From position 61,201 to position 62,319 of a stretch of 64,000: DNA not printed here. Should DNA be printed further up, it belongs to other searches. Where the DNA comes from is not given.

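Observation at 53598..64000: Candidate undescribed methylated-amine pathway island: Rieske oxygenase, omega-aminotransferase, polyamine-type ABC, PEAMT-like methyltransferase, paired PYROXD2-like flavoproteins and a BetI-like repressor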

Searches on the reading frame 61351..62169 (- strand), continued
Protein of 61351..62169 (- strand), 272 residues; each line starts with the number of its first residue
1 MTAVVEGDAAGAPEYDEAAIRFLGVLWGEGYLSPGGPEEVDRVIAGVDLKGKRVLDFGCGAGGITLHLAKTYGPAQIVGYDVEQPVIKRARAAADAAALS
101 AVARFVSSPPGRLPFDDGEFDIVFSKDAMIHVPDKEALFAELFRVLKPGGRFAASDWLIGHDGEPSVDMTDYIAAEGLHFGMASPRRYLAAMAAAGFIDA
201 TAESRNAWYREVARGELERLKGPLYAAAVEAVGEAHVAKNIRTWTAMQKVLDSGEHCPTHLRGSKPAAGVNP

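Call 48: search_protein_families(library=pfam, proteins=[L078:11507-12355:+, L078:12351-13955:+, L078:5144-6277:+, L018:12604-13902:+, L020:13931-14317:+, L100:3438-4772:-, L095:11354-12490:+, L095:12500-13171:+], max_evalue=0.01)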
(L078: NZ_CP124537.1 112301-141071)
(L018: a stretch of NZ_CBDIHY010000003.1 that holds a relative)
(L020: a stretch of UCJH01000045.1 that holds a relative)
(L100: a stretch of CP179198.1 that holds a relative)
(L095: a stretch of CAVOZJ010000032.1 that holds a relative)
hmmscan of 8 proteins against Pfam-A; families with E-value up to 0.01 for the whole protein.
L078:11507-12355:+ (283 aa): 1 family
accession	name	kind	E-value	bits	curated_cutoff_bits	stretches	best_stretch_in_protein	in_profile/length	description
PF16867.11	DMSP_lyase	-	4.9e-18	65.8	27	1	106-254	18-162/162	Dimethlysulfonioproprionate lyase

L078:12351-13955:+ (535 aa): 2 families
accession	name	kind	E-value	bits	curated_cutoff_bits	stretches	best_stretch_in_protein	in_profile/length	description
PF07969.17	Amidohydro_3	-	5.9e-78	263.9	29.7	1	46-529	3-471/472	Amidohydrolase family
PF01979.26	Amidohydro_1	-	2.6e-10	40.5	25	1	186-528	28-344/345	Amidohydrolase family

L078:5144-6277:+ (378 aa): 3 families
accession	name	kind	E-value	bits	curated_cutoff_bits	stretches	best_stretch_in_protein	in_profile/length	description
PF00848.25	Ring_hydroxyl_A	-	1.6e-37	129.9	24.9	1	176-374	2-206/208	Ring hydroxylating alpha subunit (catalytic domain)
PF00355.32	Rieske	-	2.7e-17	62.9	20.3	1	42-127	1-83/88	Rieske [2Fe-2S] domain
PF13806.12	Rieske_2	-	9.9e-05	22.7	27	1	42-122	1-84/104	Rieske-like [2Fe-2S] domain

L018:12604-13902:+ (433 aa): 13 families
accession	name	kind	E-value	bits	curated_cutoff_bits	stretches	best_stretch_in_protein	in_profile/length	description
PF01593.30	Amino_oxidase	-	6e-54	184.4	19.8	1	15-419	1-443/443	Flavin containing amine oxidoreductase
PF13450.12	NAD_binding_8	-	1.5e-12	48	21.9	1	10-75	1-67/68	NAD(P)-binding Rossmann-like domain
PF01266.30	DAO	-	3.1e-08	34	27.9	1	7-42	1-37/353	FAD dependent oxidoreductase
PF07992.20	Pyr_redox_2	-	2.2e-07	31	26.1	1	6-48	143-184/291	Pyridine nucleotide-disulphide oxidoreductase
PF00890.30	FAD_binding_2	-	5.6e-06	26.2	20.4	1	7-53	1-44/414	FAD binding domain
PF00070.33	Pyr_redox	-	2.1e-05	25.4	22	1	8-43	2-36/82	Pyridine nucleotide-disulphide oxidoreductase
PF01946.23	Thi4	-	3e-05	23.8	26.2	1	5-42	17-55/235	Thi4 family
PF12831.13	FAD_oxidored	-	4.2e-05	23.5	27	1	7-44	1-38/416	FAD dependent oxidoreductase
PF01494.25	FAD_binding_3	-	6.4e-05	22.8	22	1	5-38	1-34/349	FAD binding domain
PF03486.20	HI0933_like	-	0.00029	20.8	50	1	7-44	2-39/244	HI0933-like protein Rossmann domain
PF13454.12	NAD_binding_9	-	0.00076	19.9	21.8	0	10-55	2-51/155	FAD-NAD(P)-binding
PF21799.2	MurD-like_N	-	0.0028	18.4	27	1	7-42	2-37/88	Mur ligase MurD-like, N-terminal domain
PF01262.27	AlaDh_PNT_C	-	0.0058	16.5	23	1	5-47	28-70/214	Alanine dehydrogenase/PNT, C-terminal domain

L020:13931-14317:+ (129 aa): 2 families
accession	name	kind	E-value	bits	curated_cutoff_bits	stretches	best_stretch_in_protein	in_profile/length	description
PF07366.18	SnoaL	-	1.9e-38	131.6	28.4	1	8-128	2-126/126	SnoaL-like polyketide cyclase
PF12680.13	SnoaL_2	-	4.3e-11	43.8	27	1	11-114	2-101/102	SnoaL-like domain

L100:3438-4772:- (444 aa): 1 family
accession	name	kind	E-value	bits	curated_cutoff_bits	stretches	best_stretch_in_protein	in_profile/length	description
PF00202.27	Aminotran_3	-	2.7e-54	184.8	30.5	1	56-373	8-353/403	Aminotransferase class-III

L095:11354-12490:+ (379 aa): 3 families
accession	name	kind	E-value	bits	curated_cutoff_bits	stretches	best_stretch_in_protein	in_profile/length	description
PF02800.25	Gp_dh_C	-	1.3e-67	226.8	24.4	1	202-358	1-158/158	Glyceraldehyde 3-phosphate dehydrogenase, C-terminal domain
PF00044.30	Gp_dh_N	-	1.2e-36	125.5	31.7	1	47-148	1-100/101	Glyceraldehyde 3-phosphate dehydrogenase, NAD binding domain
PF03447.22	NAD_binding_3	-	0.0062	17.7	24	0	53-173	1-95/116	Homoserine dehydrogenase, NAD binding domain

L095:12500-13171:+ (224 aa): 4 families
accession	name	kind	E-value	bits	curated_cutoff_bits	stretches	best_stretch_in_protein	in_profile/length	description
PF00834.25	Ribul_P_3_epim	-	2e-82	275.8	21.1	1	7-201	2-198/198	Ribulose-phosphate 3 epimerase family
PF00215.30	OMPdecase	-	0.00044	20.7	27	1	81-207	74-215/221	Orotidine 5'-phosphate decarboxylase / HUMPS family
PF01884.23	PcrB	-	0.00062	19.7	23.9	0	169-205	180-216/226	PcrB family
PF01729.25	QRPTase_C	-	0.0056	16.9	23.1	0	152-202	111-160/169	Quinolinate phosphoribosyl transferase, C-terminal domain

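Call 69: search_protein_families(library=pfam, proteins=[L089:6371-7672:+, L089:7912-9963:+, L089:10841-12682:-, L089:17079-17585:-, L089:5313-6290:+, L089:4168-5088:+, L117:1141-2412:+, L117:2440-3918:+, L117:3966-5321:+, L093:10958-13102:-], max_evalue=0.00001)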
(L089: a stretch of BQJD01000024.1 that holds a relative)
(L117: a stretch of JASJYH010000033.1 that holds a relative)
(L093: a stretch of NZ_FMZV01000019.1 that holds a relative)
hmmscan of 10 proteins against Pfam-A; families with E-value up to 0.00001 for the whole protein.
L089:6371-7672:+ (433 aa): 2 families
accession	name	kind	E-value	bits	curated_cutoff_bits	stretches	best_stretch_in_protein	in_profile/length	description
PF00924.24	MS_channel_2nd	-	6.4e-18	65.1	20.2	1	258-323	2-67/68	Mechanosensitive ion channel, beta-domain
PF21082.3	MS_channel_3rd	-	1.2e-16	61.3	21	1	332-415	2-88/88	Mechanosensitive ion channel MscS, C-terminal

L089:7912-9963:+ (683 aa): 6 families
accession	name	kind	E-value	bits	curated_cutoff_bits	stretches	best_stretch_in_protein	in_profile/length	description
PF00724.26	Oxidored_FMN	-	2.7e-69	234.5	27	1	10-335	2-341/342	NADH:flavin oxidoreductase / NADH oxidase family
PF07992.20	Pyr_redox_2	-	1.6e-10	41.4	26.1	1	385-625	2-245/291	Pyridine nucleotide-disulphide oxidoreductase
PF13450.12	NAD_binding_8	-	1.3e-09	38.7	21.9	1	388-443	1-50/68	NAD(P)-binding Rossmann-like domain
PF22620.2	OYE-like_second_a-b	-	3.9e-08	33.9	25.5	1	502-588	1-84/128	OYE-like second alpha/beta domain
PF12831.13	FAD_oxidored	-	9.5e-08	32.2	27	1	386-436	2-52/416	FAD dependent oxidoreductase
PF00070.33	Pyr_redox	-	9e-07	29.8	22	0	385-416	1-32/82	Pyridine nucleotide-disulphide oxidoreductase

L089:10841-12682:- (613 aa): 4 families
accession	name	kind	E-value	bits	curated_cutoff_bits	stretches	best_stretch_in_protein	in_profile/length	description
PF00848.25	Ring_hydroxyl_A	-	2e-32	113.3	24.9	1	401-589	8-206/208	Ring hydroxylating alpha subunit (catalytic domain)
PF00355.32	Rieske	-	5.5e-21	74.7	20.3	1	258-343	1-83/88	Rieske [2Fe-2S] domain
PF13977.11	TetR_C_6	-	1.8e-15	57.5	27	1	92-204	2-114/115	BetI-type transcriptional repressor, C-terminal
PF00440.29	TetR_N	-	5.6e-10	39.3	24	1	23-68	1-46/47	Bacterial regulatory proteins, tetR family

L089:17079-17585:- (168 aa): 0 families

L089:5313-6290:+ (325 aa): 1 family
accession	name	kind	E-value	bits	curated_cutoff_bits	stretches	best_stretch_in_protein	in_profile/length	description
PF01544.23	CorA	-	9.9e-71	238.9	27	1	34-321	2-292/292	CorA-like Mg2+ transporter protein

L089:4168-5088:+ (306 aa): 3 families
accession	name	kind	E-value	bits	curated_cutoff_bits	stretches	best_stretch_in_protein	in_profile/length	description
PF07702.18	UTRA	-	4e-15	56.3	23.8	1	148-283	3-139/141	UTRA domain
PF00392.27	GntR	-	4e-13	49.2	27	1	90-125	29-64/64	Bacterial regulatory proteins, gntR family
PF08220.18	HTH_DeoR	-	1.2e-07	31.8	21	1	90-121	19-50/57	DeoR-like helix-turn-helix domain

L117:1141-2412:+ (423 aa): 6 families
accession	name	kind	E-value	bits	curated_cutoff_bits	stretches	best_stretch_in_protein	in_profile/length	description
PF01266.30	DAO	-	1.6e-67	229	27.9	1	28-377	1-349/353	FAD dependent oxidoreductase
PF13738.12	Pyr_redox_3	-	2.8e-11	43.7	30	1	190-241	87-138/305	Pyridine nucleotide-disulphide oxidoreductase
PF07992.20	Pyr_redox_2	-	6.8e-11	42.5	26.1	0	28-58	144-174/291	Pyridine nucleotide-disulphide oxidoreductase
PF00890.30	FAD_binding_2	-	2.7e-09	37.2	20.4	1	28-255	1-217/414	FAD binding domain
PF03486.20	HI0933_like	-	9.4e-09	35.5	50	0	189-238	114-165/244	HI0933-like protein Rossmann domain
PF00070.33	Pyr_redox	-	3.4e-06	27.9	22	0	29-58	2-31/82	Pyridine nucleotide-disulphide oxidoreductase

L117:2440-3918:+ (492 aa): 1 family
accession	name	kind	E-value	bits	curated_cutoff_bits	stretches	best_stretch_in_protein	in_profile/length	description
PF00171.27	Aldedh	-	1e-140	469.8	23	1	15-480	1-461/461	Aldehyde dehydrogenase family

L117:3966-5321:+ (451 aa): 1 family
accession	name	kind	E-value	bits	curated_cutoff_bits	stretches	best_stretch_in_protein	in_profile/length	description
PF00202.27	Aminotran_3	-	5.6e-90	302.4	30.5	1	33-442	10-403/403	Aminotransferase class-III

L093:10958-13102:- (714 aa): 3 families
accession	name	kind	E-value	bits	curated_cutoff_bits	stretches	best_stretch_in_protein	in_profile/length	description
PF00069.31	Pkinase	-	8.5e-34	117.6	31.7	1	37-285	1-258/263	Protein kinase domain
PF07714.23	PK_Tyr_Ser-Thr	-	2.1e-19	70.3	23.1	1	39-278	3-249/258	Protein tyrosine and serine/threonine kinase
PF03109.22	ABC1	-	7.1e-07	29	22.9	1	107-192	140-223/244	ABC1 atypical kinase-like domain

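Call 74: search_protein_families(library=ncbifam, proteins=[L098:7901-9064:+, L098:9099-9980:+, L100:7818-9869:+, L100:10792-11748:+, L101:8551-9930:+, L117:1141-2412:+, L117:2440-3918:+, L078:12351-13955:+, L078:5144-6277:+], max_evalue=1e-10)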
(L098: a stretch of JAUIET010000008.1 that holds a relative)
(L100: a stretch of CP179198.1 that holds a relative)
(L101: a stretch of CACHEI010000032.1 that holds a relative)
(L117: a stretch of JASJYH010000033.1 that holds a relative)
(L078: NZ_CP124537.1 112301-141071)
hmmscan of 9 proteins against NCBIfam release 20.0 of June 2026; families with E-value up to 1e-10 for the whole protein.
L098:7901-9064:+ (387 aa): 4 families
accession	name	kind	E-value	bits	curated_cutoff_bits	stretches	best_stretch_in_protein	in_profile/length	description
TIGR01048.1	lysA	equivalog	5.8e-38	130.5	297.9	1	20-377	26-398/417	diaminopimelate decarboxylase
TIGR03099.1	dCO2ase_PEP1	hypoth_equivalog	1e-21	77.5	478.45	1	9-360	15-383/398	pyridoxal-dependent decarboxylase, exosortase A system-associated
NF006515.0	PRK08961.1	equivalog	1.9e-19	69.2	802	1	45-365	530-850/861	bifunctional aspartate kinase/diaminopimelate decarboxylase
NF052544.1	OrLyDeCDokD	equivalog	4.5e-12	45.3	700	0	43-275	70-323/461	ornithine/lysine decarboxylase DokD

L098:9099-9980:+ (293 aa): 3 families
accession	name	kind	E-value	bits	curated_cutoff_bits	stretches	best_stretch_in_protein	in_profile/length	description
NF006396.0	PRK08645.1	equivalog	1.1e-28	99.7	453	1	4-275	314-588/611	bifunctional homocysteine S-methyltransferase/methylenetetrahydrofolate reductase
TIGR00676.1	fadh2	equivalog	4e-13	49.3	293.7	1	60-257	49-240/275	methylenetetrahydrofolate reductase [NAD(P)H]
TIGR00677.1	fadh2_euk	equivalog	8.3e-13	48.3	310.05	1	58-268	48-255/281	methylenetetrahydrofolate reductase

L100:7818-9869:+ (683 aa): 8 families
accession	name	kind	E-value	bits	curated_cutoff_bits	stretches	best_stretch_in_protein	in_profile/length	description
TIGR03997.1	mycofact_OYE_2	equivalog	2.2e-107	360.1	793.15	1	14-662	2-644/645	mycofactocin system FadH/OYE family oxidoreductase 2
NF041087.1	bile_acid_BaiCD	equivalog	2.1e-63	214.5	825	1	11-662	1-641/642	bile acid Fe-S flavoenzyme BaiCD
NF045599.1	bili_reduct_long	exception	7.8e-60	202.8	750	1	14-661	1-639/641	bilirubin reductase, long form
TIGR03996.1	mycofact_OYE_1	hypoth_equivalog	9.3e-52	176.4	627.9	1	17-658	5-631/633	mycofactocin system FadH/OYE family oxidoreductase 1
NF045592.1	bili_reduct_N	equivalog_domain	1.3e-36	126.6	425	1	14-354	2-346/363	bilirubin reductase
NF010047.0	PRK13523.1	equivalog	2e-29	102.7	431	1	15-345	6-327/339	NADPH dehydrogenase NamA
NF006101.0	PRK08255.1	equivalog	5.9e-27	94.1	1078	1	13-332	398-724/768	bifunctional salicylyl-CoA 5-hydroxylase/oxidoreductase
NF007899.0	PRK10605.1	subfamily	6e-19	68.5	403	1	142-341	149-340/365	N-ethylmaleimide reductase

L100:10792-11748:+ (318 aa): 4 families
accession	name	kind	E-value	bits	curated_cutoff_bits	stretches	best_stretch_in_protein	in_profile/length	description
TIGR01230.1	agmatinase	equivalog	7.7e-31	107.7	174.3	1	32-311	10-274/275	agmatinase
NF002564.0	PRK02190.1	subfamily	4.7e-30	104.8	302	1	3-315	3-303/307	agmatinase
TIGR01227.1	hutG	equivalog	2e-25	89.6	229.15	1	34-310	34-306/307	formimidoylglutamase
TIGR01229.1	rocF_arginase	equivalog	3e-15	56.4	227.6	1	106-295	66-278/300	arginase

L101:8551-9930:+ (459 aa): 4 families
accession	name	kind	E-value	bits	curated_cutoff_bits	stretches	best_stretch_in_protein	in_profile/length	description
TIGR03105.1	gln_synth_III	equivalog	4.7e-71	239.6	469.6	1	84-454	59-432/435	type III glutamate--ammonia ligase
TIGR00653.1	GlnA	equivalog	5.7e-69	233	429.15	1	14-455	3-460/462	type I glutamate--ammonia ligase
NF045547.1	GGputSyn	equivalog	1.5e-57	195.3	650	1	83-440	70-429/438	gamma-glutamylputrescine synthetase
NF007006.0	PRK09469.1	equivalog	2.6e-33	115.3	845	1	200-439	203-450/469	glutamate--ammonia ligase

L117:1141-2412:+ (423 aa): 12 families
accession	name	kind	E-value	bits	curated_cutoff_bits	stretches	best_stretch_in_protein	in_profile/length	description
NF050086.1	pipecolate_AmaA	exception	1.9e-58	198.1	600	1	2-383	2-381/425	L-pipecolate oxidase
TIGR03329.1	Phn_aa_oxid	hypoth_equivalog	1.2e-46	159.5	632.8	1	13-378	11-386/460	putative aminophosphonate oxidoreductase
TIGR02352.1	thiamin_ThiO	equivalog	1.9e-21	76.6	250.8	1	29-382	1-347/351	glycine oxidase ThiO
NF001933.0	PRK00711.1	subfamily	2.6e-20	72.8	383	1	86-387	100-404/429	D-amino acid dehydrogenase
TIGR03197.1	MnmC_Cterm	equivalog_domain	1.1e-19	70.9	174.2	1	28-250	1-214/400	FAD-dependent 5-carboxymethylaminomethyl-2-thiouridine(34) oxidoreductase MnmC1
NF002480.1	PRK01747.1-1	equivalog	5.2e-17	61.5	540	1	25-249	247-462/645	bifunctional tRNA (5-methylaminomethyl-2-thiouridine)(34)-methyltransferase MnmC2/FAD-dependent 5-carboxymethylaminomethyl-2-thiouridine(34)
TIGR03364.1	HpnW_proposed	hypoth_equivalog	5.7e-17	61.8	285.1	1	28-248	2-206/365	TIGR03364 family FAD-dependent oxidoreductase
TIGR01373.1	soxB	subfamily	7.3e-15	54.7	529.45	1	26-375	30-375/407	sarcosine oxidase subunit beta family protein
NF009074.0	PRK12409.1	equivalog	2.9e-13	49.7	494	0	99-369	111-390/410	D-amino acid dehydrogenase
NF008425.0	PRK11259.1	equivalog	1.8e-12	46.9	257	0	175-253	141-219/377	N-methyl-L-tryptophan oxidase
NF033460.1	glycerol3P_ox_II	equivalog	2e-11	43.7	460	1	27-249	2-218/361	type 2 glycerol-3-phosphate oxidase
TIGR04046.1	MSMEG_0569_nitr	hypoth_equivalog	3.6e-11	42.7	498.35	0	191-249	81-140/400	MSMEG_0569 family flavin-dependent oxidoreductase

L117:2440-3918:+ (492 aa): 39 families (the best 25 are shown)
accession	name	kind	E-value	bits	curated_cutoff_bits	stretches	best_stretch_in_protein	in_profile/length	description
TIGR01722.1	MMSDH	subfamily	1.3e-162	541.8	448.5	1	9-484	3-477/477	CoA-acylating methylmalonate-semialdehyde dehydrogenase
NF042993.1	AlphKGSA_gudD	equivalog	1.9e-111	373.2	770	1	5-481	2-479/481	alpha-ketoglutaric semialdehyde dehydrogenase GucD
NF052305.1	DioxValDhHalo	equivalog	1.1e-106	357.6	750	1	6-483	4-482/483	2,5-dioxovalerate dehydrogenase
TIGR02299.1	HpaE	equivalog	7.7e-92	308.4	638.35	1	9-480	3-474/488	5-carboxymethyl-2-hydroxymuconate semialdehyde dehydrogenase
TIGR01804.1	BADH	equivalog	4.4e-90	302.4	668.6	1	10-477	1-466/467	betaine-aldehyde dehydrogenase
NF010000.0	PRK13473.1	subfamily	5.6e-86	289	615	1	9-462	5-454/475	aminobutyraldehyde dehydrogenase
TIGR01780.1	SSADH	subfamily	8.5e-86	288.6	646.35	1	26-478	1-448/448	succinate-semialdehyde dehydrogenase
NF045735.1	PaDhStyDPseudo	equivalog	1e-84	285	850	1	10-481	6-480/483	phenylacetaldehyde dehydrogenase StyD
NF040648.1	lactal_redase_Meth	equivalog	1.8e-84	284.4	650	1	10-481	2-461/463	lactaldehyde dehydrogenase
NF045736.1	PaDhStyDRhodo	equivalog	6.9e-84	282.1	800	1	10-480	6-475/479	phenylacetaldehyde dehydrogenase StyD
NF009725.0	PRK13252.1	equivalog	1.9e-83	280.5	593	1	2-480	2-477/488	betaine-aldehyde dehydrogenase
NF002852.0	PRK03137.1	subfamily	3.3e-82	276.9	648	1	11-484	41-514/514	L-glutamate gamma-semialdehyde dehydrogenase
TIGR01237.1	D1pyr5carbox2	equivalog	4.4e-82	276.5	659.65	1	8-484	34-511/511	L-glutamate gamma-semialdehyde dehydrogenase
NF007497.0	PRK10090.1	equivalog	3e-80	270.3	500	1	2-480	2-475/480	aldehyde dehydrogenase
NF007352.0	PRK09847.1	equivalog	2.4e-74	250.7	850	1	10-480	23-489/495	aldehyde dehydrogenase PuuC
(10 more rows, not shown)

L078:12351-13955:+ (535 aa): 1 family
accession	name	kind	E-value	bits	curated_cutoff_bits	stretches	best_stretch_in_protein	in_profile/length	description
NF006056.0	PRK08204.1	subfamily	4.2e-11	42.3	391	0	4-64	5-67/449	hypothetical protein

L078:5144-6277:+ (378 aa): 5 families
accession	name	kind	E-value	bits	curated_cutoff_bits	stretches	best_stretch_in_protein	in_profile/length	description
NF058607.1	GlBtMonoOxGbcA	equivalog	2.7e-44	151.3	670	1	19-215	32-228/420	glycine betaine monooxygenase oxygenase subunit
TIGR03228.1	anthran_1_2_A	equivalog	1.5e-17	63.5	671.9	1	24-157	20-153/438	anthranilate 1,2-dioxygenase large subunit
NF041684.1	ant_diox_AndAc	equivalog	3.6e-16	58.7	750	1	32-205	35-218/418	anthranilate 1,2-dioxygenase large subunit AndAc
NF042946.1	3PPDioc_HcaE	equivalog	1.6e-15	57.1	830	1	24-200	20-204/450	3-phenylpropionate/cinnamic acid dioxygenase subunit alpha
TIGR03229.1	benzo_1_2_benA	equivalog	1.8e-14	53.5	780.95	1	21-162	17-162/433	benzoate 1,2-dioxygenase large subunit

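Call 75: search_protein_representatives(protein=window:61351-62169:-)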
Query: 272 residues. Proteins with E-value up to 0.001 (for the whole library): 65790; up to 1e-10: 3901; up to 1e-30: 182. The best 150 are listed.
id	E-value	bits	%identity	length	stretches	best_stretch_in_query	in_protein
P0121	9.2e-85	300.8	64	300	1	8-231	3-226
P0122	9.0e-76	271.4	59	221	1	12-225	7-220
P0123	2.1e-74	266.9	53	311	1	11-259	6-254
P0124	3.5e-72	259.6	49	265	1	11-266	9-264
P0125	1.7e-70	254.0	61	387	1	73-269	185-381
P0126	1.9e-70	253.9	46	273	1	9-267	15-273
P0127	3.9e-68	246.3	47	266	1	12-268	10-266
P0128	5.1e-68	245.9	61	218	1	9-195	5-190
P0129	5.4e-67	242.6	61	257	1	11-197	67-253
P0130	7.1e-65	235.6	46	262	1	14-265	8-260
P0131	2.7e-64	233.7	61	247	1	7-180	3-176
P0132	5.3e-62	226.2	43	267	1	14-267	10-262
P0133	4.3e-61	223.2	43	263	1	13-267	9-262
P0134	7.1e-59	215.9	54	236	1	42-234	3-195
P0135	2.1e-58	214.4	55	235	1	52-267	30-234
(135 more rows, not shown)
